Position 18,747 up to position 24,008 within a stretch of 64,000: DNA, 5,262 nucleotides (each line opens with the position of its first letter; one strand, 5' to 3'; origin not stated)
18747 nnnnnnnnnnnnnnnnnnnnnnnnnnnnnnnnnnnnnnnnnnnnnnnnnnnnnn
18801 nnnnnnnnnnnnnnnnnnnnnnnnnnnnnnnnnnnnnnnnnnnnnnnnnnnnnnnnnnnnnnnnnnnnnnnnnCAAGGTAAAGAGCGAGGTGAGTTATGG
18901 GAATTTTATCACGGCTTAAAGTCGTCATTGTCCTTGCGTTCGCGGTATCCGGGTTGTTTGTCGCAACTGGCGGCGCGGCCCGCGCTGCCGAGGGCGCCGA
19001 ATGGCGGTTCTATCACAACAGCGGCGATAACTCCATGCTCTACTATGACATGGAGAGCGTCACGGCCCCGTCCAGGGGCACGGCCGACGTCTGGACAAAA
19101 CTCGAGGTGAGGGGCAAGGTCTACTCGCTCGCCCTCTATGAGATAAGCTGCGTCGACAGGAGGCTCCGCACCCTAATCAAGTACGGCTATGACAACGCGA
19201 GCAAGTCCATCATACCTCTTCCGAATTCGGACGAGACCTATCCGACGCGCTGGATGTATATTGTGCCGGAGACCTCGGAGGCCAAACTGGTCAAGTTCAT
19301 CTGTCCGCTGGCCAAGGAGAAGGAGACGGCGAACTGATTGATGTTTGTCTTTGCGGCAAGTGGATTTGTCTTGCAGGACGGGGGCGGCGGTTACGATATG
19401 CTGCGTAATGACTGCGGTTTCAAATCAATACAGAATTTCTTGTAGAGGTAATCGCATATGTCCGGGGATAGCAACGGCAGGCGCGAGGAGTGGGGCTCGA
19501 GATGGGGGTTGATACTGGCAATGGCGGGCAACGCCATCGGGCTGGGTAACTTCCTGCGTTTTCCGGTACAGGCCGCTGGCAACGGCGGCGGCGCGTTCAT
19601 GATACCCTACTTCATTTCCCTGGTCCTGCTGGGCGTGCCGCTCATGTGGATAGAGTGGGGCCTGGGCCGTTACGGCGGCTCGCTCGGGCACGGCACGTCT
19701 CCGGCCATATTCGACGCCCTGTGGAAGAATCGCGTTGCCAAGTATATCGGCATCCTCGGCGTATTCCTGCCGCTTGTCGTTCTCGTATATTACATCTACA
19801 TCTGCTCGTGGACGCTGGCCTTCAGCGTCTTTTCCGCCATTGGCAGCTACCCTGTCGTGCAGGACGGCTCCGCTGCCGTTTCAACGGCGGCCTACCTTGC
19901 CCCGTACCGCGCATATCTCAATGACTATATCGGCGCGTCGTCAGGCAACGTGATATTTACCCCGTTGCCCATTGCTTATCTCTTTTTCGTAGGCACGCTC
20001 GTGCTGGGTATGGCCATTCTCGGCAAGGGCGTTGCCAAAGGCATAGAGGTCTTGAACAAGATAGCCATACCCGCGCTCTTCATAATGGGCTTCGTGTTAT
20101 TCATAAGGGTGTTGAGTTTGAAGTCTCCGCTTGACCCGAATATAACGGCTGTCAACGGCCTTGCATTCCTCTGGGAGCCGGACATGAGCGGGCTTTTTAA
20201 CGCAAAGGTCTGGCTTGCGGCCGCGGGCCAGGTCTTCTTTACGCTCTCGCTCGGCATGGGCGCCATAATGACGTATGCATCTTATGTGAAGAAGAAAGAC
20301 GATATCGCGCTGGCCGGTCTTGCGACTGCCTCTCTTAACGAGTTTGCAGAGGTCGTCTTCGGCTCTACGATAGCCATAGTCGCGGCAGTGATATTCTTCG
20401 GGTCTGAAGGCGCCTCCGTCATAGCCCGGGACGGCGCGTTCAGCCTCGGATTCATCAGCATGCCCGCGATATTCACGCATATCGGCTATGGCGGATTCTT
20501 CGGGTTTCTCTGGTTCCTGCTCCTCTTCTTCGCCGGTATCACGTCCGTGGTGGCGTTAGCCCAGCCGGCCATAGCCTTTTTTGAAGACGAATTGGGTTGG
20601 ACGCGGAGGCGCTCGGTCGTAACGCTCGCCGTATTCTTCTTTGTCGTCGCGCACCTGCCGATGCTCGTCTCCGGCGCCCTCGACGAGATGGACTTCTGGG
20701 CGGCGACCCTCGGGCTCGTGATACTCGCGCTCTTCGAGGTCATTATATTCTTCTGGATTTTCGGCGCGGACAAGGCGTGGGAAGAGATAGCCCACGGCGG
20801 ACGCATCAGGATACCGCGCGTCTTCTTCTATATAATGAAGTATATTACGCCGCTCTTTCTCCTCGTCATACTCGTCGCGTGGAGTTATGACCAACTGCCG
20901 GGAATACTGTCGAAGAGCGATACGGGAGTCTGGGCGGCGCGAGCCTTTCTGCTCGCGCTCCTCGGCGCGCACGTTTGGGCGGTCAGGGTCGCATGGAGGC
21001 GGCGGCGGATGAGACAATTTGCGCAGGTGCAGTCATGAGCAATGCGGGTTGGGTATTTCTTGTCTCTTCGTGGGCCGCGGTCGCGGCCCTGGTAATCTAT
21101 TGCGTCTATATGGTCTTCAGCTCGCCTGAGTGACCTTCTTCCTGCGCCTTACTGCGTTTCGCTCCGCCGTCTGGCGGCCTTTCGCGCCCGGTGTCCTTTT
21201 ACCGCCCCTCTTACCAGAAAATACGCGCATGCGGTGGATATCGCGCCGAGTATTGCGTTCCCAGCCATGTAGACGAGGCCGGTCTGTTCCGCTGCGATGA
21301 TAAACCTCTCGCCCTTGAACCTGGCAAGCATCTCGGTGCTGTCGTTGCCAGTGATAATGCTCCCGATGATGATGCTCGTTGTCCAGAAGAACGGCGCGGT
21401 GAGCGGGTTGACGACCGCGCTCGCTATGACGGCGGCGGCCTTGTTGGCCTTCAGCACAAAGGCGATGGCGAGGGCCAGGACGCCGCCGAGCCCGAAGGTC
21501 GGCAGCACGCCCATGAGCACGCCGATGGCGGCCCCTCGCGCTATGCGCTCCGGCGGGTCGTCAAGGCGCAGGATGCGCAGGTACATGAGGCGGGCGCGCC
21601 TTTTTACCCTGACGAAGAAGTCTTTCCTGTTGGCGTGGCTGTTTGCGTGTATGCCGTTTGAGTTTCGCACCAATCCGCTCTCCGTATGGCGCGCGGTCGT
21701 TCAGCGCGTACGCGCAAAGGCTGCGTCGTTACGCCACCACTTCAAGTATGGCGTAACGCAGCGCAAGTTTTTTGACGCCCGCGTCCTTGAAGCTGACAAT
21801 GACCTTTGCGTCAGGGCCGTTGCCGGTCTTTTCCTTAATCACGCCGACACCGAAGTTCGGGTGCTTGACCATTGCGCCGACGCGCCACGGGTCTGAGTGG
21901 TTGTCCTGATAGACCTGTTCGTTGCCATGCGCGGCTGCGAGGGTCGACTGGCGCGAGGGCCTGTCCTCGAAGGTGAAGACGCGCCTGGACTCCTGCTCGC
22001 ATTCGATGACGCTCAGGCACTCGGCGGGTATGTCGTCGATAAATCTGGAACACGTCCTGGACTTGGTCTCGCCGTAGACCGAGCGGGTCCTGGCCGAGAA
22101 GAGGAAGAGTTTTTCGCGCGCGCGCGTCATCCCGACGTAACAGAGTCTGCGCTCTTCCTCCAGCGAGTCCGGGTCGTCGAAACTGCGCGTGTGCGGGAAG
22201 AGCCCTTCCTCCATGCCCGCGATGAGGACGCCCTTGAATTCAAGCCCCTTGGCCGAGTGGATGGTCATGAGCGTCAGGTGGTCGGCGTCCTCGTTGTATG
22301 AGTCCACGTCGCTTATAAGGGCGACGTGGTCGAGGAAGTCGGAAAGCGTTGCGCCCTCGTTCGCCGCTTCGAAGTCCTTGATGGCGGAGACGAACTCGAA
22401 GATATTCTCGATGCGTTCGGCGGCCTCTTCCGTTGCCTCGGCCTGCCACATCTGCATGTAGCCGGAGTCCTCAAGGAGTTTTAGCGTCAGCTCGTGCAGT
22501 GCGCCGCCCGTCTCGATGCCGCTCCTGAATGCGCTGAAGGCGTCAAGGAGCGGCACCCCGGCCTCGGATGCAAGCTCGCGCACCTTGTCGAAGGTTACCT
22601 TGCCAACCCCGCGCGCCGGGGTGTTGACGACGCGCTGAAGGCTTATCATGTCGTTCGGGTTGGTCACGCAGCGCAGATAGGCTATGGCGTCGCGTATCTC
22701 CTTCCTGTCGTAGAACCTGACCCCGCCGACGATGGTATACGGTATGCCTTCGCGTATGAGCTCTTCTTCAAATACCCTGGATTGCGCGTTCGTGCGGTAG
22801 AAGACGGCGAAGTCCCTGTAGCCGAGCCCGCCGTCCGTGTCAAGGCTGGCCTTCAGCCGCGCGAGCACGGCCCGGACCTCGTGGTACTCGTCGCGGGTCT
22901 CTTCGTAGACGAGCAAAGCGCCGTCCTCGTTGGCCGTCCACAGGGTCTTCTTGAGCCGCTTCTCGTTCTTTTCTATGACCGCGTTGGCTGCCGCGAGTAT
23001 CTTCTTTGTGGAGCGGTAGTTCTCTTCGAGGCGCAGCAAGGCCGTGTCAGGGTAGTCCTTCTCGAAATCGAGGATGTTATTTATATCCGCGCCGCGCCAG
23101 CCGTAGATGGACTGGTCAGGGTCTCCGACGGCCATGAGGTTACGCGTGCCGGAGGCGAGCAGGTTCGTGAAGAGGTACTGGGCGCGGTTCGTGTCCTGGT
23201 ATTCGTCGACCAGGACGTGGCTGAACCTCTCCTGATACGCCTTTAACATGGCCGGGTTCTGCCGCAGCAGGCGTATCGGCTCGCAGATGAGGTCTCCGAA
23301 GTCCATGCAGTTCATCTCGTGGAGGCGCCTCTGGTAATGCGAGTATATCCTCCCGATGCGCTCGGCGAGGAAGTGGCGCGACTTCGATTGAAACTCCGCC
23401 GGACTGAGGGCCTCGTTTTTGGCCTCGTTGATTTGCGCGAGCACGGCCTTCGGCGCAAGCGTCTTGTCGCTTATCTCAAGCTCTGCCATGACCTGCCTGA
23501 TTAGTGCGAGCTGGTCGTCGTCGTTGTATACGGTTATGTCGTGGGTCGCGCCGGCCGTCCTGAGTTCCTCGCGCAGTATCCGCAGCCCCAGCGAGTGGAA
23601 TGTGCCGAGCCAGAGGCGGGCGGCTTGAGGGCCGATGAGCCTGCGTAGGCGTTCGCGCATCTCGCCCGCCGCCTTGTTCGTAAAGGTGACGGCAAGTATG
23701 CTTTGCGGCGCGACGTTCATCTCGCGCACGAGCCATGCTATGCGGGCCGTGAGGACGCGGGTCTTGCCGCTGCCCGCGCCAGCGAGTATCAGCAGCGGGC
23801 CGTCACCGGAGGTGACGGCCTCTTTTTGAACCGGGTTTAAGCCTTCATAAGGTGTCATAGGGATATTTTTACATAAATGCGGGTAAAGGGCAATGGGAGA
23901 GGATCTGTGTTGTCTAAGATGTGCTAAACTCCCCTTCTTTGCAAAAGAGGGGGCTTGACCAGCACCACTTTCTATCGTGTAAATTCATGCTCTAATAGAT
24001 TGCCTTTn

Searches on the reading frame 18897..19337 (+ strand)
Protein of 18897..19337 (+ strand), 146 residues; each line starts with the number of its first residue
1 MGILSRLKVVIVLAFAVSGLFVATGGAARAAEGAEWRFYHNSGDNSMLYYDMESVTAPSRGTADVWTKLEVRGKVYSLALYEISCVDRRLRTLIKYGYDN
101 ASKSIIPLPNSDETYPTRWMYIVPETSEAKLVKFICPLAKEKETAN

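Call 14: search_protein_families(library=pfam, proteins=[window:18897-19337:+], max_evalue=0.001)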
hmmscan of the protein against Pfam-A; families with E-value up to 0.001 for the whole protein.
window:18897-19337:+ (146 aa): 1 family
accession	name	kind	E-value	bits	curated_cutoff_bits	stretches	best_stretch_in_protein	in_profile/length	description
PF16747.10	Adhesin_E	-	0.00022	21.9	23.7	1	36-136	1-108/109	Surface-adhesin protein E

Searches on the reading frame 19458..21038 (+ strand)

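Call 14: search_protein_families(library=pfam, proteins=[window:19458-21038:+], max_evalue=0.001)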
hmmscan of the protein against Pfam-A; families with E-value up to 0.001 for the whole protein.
window:19458-21038:+ (526 aa): 1 family
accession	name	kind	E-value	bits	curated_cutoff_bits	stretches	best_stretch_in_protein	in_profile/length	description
PF00209.24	SNF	-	1.8e-55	189.1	27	2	178-476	181-481/524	Sodium:neurotransmitter symporter family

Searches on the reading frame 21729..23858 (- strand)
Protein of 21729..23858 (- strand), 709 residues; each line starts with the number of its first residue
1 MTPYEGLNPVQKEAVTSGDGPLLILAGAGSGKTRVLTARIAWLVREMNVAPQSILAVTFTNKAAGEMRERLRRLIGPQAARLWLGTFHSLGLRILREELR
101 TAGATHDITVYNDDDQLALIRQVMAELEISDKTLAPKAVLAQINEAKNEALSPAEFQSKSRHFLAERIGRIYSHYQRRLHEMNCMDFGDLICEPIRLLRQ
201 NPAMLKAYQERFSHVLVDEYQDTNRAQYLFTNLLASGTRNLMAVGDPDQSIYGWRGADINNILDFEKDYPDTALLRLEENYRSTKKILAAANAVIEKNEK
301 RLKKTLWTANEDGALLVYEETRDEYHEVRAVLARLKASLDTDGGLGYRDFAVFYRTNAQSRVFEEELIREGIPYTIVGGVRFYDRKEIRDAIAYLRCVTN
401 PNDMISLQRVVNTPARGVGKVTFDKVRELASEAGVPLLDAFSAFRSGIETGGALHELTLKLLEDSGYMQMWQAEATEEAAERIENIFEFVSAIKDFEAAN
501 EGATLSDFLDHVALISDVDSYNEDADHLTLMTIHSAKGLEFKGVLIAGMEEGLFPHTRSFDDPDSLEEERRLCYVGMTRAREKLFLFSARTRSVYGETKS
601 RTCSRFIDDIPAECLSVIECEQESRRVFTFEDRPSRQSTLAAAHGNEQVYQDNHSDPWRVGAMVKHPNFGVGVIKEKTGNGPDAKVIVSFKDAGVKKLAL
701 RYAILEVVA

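Call 14: search_protein_families(library=pfam, proteins=[window:21729-23858:-], max_evalue=0.001)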
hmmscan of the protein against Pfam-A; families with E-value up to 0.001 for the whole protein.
window:21729-23858:- (709 aa): 7 families
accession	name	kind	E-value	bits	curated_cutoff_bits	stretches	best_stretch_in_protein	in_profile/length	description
PF00580.27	UvrD-helicase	-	6.8e-92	308.4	23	1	7-270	1-271/271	UvrD/REP helicase N-terminal domain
PF13361.12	UvrD_C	-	4e-75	253.9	25.6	1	276-588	2-347/350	UvrD-like helicase C-terminal domain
PF13245.12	AAA_19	-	3.3e-22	79.5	25.1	1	11-253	1-132/134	AAA domain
PF13538.12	UvrD_C_2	-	1.3e-10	41.4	27.4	1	527-586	1-51/52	UvrD-like helicase C-terminal domain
PF01443.25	Viral_helicase1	-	1.8e-06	28.4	21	0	209-254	51-101/228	Viral superfamily 1 RNA helicase core domain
PF21196.3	PcrA_UvrD_tudor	-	2.1e-06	27.9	23.9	1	660-703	1-44/48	PcrA/UvrD tudor domain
PF13604.12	AAA_30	-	1.2e-05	25.5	27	0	8-71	3-66/191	AAA domain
